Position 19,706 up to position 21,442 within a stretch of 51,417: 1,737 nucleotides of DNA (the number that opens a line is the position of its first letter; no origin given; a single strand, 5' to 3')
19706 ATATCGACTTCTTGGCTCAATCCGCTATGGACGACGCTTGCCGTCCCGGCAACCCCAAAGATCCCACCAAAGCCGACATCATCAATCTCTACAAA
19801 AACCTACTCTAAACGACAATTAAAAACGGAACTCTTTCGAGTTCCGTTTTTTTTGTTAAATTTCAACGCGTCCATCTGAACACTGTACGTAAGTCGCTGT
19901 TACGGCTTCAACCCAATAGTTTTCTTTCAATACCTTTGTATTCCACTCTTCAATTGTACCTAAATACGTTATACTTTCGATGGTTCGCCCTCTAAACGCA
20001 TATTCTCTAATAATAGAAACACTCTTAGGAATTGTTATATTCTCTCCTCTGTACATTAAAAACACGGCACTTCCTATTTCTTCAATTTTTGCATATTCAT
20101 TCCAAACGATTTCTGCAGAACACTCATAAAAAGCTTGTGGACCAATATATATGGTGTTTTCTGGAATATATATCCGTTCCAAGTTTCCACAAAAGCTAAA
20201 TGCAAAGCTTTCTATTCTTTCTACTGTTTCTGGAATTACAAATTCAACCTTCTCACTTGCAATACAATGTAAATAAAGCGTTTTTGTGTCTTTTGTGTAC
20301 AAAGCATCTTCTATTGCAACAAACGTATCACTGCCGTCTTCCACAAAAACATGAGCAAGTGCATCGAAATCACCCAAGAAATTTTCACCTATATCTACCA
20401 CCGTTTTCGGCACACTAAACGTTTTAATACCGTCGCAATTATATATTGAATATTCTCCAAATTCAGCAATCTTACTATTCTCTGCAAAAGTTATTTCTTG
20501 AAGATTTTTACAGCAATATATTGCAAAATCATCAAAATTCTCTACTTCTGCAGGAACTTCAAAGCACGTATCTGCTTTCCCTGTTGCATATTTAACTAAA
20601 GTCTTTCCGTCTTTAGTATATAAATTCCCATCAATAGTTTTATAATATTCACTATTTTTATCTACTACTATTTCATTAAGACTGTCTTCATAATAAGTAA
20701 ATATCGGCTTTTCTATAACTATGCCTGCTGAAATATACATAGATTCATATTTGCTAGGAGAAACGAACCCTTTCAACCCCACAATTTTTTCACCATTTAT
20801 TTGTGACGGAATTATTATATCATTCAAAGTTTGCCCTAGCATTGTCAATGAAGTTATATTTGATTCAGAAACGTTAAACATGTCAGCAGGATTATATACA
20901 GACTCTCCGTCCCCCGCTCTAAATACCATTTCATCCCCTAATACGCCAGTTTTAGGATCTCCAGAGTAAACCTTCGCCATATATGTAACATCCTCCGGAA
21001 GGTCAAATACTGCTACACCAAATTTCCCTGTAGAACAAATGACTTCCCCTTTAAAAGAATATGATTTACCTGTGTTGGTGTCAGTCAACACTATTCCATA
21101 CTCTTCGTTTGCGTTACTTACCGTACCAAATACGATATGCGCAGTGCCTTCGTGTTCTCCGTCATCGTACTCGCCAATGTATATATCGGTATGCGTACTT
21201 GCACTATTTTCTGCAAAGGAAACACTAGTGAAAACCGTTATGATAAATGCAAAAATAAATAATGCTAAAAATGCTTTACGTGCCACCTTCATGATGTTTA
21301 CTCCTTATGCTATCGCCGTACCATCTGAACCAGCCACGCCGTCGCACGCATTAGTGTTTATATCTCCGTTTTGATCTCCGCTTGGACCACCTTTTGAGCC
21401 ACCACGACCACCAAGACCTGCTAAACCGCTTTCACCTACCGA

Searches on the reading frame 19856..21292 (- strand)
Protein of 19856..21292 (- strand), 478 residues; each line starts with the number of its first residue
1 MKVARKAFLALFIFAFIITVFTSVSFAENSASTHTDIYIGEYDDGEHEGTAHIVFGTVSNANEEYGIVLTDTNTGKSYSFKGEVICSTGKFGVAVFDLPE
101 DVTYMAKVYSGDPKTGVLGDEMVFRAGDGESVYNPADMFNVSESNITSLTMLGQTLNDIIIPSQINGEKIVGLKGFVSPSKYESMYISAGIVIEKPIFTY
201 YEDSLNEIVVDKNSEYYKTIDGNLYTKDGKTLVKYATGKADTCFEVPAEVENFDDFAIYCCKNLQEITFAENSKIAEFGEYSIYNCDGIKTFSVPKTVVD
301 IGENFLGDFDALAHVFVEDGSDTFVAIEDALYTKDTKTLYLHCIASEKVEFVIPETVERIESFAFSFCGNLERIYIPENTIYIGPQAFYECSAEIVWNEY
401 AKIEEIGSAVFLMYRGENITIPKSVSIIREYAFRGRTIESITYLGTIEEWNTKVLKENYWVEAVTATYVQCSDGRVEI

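Call 20: find_encoding_contigs(protein=window:19856-21292:-, flank=10000, max_places=8)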
Protein window:19856-21292:- (478 aa): 3 contigs read that carry it; 3 places shown.
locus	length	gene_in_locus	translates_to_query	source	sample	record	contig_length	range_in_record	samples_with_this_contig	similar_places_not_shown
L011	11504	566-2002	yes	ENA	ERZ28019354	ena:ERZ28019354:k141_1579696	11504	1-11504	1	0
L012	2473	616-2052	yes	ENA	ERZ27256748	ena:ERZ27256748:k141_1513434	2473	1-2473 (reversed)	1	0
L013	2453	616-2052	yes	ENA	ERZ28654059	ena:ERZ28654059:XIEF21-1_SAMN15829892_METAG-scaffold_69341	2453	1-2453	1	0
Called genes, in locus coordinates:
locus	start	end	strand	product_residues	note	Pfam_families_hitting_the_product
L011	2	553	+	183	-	?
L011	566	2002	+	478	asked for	PF13306:LRR_5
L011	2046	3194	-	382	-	PF00465:Fe-ADH, PF13685:Fe-ADH_2, PF25137:ADH_Fe_C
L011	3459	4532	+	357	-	PF00266:Aminotran_5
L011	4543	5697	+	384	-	PF00389:2-Hacid_dh, PF02826:2-Hacid_dh_C, PF03446:NAD_binding_2 (weak)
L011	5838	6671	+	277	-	PF00005:ABC_tran, PF02463:SMC_N, PF13401:AAA_22 (weak), PF13304:AAA_21 (faint)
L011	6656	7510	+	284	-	PF00005:ABC_tran, PF02463:SMC_N, PF13304:AAA_21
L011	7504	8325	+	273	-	PF02361:CbiQ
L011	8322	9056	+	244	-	PF01416:PseudoU_synth_1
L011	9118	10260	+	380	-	PF00583:Acetyltransf_1 (faint)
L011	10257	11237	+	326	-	PF03547:Mem_trans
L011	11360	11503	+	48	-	?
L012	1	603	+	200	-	?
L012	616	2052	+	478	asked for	PF13306:LRR_5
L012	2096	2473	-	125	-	?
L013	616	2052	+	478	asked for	PF13306:LRR_5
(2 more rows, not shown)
